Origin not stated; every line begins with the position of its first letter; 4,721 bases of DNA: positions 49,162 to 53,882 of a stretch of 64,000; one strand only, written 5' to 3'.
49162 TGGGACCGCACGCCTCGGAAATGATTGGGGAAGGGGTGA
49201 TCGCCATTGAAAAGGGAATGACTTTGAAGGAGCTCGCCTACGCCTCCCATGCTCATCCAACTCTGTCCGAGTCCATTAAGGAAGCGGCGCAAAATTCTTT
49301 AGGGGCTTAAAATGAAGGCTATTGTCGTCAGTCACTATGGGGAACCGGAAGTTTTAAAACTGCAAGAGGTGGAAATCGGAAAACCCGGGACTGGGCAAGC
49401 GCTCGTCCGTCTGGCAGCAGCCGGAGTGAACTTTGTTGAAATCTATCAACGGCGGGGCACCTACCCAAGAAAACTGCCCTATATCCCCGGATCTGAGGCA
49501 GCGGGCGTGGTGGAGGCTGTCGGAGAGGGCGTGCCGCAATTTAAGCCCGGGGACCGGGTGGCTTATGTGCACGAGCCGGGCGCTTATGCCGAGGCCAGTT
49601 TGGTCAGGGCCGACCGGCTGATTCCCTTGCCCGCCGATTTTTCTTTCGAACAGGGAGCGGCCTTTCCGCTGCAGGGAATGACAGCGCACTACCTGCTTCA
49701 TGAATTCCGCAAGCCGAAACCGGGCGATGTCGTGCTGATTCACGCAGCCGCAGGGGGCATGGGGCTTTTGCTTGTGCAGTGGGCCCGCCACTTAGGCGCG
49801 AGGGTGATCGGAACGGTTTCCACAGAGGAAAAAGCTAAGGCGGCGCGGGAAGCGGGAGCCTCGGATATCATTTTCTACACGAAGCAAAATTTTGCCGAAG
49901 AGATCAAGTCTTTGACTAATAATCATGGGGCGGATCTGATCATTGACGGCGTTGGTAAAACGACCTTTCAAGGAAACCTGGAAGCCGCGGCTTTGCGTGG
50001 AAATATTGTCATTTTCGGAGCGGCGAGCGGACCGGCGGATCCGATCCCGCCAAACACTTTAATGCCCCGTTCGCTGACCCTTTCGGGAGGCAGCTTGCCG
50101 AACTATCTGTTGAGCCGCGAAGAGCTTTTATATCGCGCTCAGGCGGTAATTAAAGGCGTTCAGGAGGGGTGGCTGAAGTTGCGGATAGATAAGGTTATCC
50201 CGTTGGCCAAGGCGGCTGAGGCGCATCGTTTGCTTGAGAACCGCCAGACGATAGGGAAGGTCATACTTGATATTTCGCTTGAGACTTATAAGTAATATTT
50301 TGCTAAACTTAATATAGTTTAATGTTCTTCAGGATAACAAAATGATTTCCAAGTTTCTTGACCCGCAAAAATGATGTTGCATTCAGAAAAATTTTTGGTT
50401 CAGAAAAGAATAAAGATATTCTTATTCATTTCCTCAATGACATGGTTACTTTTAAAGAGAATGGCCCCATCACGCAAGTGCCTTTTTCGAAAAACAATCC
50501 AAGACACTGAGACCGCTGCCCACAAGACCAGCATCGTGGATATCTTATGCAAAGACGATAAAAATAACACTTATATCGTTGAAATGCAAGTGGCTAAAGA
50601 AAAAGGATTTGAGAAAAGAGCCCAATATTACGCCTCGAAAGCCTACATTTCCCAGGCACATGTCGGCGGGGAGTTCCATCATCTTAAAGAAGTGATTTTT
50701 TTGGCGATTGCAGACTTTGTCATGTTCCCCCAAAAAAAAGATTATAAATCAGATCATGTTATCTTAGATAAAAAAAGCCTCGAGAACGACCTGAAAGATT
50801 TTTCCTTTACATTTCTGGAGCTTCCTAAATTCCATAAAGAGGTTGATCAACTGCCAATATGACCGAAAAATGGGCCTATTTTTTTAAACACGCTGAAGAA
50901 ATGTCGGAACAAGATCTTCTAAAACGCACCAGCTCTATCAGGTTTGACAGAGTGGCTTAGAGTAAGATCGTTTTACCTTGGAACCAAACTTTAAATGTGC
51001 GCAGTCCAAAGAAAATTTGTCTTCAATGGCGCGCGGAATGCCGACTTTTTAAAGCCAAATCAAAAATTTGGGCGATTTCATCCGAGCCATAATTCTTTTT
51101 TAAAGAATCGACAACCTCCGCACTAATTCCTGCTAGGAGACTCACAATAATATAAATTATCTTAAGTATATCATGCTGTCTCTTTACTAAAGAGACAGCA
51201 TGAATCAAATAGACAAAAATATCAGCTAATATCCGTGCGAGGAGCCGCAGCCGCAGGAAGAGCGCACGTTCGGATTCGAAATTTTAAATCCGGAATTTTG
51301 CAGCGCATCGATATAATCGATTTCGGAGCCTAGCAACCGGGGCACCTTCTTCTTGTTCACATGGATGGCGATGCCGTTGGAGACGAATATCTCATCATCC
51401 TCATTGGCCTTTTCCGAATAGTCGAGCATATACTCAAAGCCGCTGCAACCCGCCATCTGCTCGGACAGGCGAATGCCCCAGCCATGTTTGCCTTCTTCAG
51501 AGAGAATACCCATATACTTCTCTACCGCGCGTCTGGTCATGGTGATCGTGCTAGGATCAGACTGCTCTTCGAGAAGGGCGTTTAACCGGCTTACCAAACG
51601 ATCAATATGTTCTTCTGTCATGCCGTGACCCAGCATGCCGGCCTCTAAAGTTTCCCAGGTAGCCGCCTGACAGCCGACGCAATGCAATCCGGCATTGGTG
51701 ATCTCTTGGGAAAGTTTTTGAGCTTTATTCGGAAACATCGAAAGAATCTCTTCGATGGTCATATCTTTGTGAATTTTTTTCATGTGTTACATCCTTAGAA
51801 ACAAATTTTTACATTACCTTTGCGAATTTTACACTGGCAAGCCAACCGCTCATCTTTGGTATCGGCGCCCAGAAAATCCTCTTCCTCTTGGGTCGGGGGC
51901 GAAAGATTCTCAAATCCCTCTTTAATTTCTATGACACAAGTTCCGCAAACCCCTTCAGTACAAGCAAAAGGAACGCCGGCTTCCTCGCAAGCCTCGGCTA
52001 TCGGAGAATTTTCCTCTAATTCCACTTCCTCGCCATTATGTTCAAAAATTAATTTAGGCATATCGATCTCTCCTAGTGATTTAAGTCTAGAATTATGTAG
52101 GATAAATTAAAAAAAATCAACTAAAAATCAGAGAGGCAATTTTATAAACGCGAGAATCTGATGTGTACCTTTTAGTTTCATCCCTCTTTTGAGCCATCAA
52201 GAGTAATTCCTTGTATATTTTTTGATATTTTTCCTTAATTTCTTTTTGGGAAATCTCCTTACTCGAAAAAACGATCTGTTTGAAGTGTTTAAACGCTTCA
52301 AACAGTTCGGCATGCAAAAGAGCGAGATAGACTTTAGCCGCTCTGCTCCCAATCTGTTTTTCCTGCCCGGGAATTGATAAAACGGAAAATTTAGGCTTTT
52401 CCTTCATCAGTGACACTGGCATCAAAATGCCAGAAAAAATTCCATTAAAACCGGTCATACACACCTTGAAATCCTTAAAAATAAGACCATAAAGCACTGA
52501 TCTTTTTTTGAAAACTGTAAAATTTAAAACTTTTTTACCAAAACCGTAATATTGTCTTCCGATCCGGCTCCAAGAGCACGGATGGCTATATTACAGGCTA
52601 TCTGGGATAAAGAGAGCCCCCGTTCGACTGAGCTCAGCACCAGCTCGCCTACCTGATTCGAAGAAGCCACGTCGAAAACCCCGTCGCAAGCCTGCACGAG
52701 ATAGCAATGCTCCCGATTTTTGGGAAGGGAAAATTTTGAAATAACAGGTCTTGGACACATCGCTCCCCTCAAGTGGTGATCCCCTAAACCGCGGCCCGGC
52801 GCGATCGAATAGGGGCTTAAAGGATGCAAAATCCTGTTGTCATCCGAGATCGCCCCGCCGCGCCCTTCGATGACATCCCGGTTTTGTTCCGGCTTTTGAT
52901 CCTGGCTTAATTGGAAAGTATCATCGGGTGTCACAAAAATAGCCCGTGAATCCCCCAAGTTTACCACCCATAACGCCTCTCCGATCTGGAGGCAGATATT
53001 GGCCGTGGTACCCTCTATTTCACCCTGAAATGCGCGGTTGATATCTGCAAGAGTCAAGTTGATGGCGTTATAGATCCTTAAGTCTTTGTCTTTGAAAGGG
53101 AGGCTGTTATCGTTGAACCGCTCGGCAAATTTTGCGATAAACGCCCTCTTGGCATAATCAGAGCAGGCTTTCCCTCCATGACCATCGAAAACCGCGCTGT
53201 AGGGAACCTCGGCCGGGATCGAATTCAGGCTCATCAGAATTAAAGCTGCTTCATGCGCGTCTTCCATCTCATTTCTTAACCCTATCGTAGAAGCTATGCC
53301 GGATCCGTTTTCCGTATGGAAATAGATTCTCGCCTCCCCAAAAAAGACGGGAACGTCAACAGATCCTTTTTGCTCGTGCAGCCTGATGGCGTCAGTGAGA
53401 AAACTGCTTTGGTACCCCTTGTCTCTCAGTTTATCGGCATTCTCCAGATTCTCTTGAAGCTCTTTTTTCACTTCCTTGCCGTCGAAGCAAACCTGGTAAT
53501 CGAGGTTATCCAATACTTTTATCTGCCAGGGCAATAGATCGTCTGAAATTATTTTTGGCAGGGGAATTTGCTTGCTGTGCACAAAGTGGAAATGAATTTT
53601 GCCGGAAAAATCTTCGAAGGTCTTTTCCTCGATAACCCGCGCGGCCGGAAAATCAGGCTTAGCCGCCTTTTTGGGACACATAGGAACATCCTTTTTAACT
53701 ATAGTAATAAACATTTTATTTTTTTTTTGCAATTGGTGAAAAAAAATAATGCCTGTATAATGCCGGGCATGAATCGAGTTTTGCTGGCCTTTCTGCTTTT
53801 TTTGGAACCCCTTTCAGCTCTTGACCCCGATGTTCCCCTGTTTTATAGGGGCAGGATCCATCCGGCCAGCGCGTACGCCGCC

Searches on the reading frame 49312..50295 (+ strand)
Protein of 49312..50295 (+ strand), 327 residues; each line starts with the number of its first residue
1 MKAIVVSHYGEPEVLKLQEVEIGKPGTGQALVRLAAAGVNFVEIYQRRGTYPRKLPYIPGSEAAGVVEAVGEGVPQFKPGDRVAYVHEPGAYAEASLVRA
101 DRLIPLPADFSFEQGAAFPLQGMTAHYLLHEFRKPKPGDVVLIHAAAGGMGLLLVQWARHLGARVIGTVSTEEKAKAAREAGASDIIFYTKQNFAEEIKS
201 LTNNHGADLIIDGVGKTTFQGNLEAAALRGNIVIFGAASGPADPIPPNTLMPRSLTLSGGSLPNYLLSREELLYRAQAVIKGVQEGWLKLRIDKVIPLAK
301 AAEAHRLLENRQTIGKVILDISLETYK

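Call 57: search_protein_families(library=pfam, proteins=[window:49312-50295:+], max_evalue=0.00001)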
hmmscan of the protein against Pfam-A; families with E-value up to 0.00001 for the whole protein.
window:49312-50295:+ (327 aa): 3 families
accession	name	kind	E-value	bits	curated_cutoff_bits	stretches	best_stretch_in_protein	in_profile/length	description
PF00107.32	ADH_zinc_N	-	4.5e-26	91.8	31.8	1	149-262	1-114/129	Zinc-binding dehydrogenase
PF13602.12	ADH_zinc_N_2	-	8.9e-19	69.2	27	1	182-319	2-134/134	Zinc-binding dehydrogenase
PF08240.17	ADH_N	-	7e-17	62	23.5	1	27-107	2-103/104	Alcohol dehydrogenase GroES-like domain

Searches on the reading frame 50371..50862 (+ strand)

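Call 57: search_protein_families(library=pfam, proteins=[window:50371-50862:+], max_evalue=0.00001)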
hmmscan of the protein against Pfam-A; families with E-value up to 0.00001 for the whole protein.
window:50371-50862:+ (163 aa): 1 family
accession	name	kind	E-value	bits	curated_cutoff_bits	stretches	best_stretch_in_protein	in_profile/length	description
PF12784.13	PDDEXK_2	-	1.7e-25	90.5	27.4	1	40-160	41-161/229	PD-(D/E)XK nuclease family transposase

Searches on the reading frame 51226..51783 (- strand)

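Call 57: search_protein_families(library=pfam, proteins=[window:51226-51783:-], max_evalue=0.00001)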
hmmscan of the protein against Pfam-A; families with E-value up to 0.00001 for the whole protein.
window:51226-51783:- (185 aa): 2 families
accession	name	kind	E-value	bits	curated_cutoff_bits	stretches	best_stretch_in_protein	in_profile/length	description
PF01521.26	Fe-S_biosyn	-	4.8e-14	53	26.3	1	79-180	2-109/110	Iron-sulphur cluster biosynthesis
PF08984.16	DUF1858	-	6.1e-09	36.3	32.2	1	4-59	1-57/59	Domain of unknown function (DUF1858)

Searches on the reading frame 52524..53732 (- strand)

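Call 57: search_protein_families(library=pfam, proteins=[window:52524-53732:-], max_evalue=0.00001)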
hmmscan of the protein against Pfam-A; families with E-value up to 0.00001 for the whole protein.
window:52524-53732:- (402 aa): 1 family
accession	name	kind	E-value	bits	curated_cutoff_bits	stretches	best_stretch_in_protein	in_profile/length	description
PF00481.26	PP2C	-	1.1e-28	101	20.3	1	149-395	8-255/255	Protein phosphatase 2C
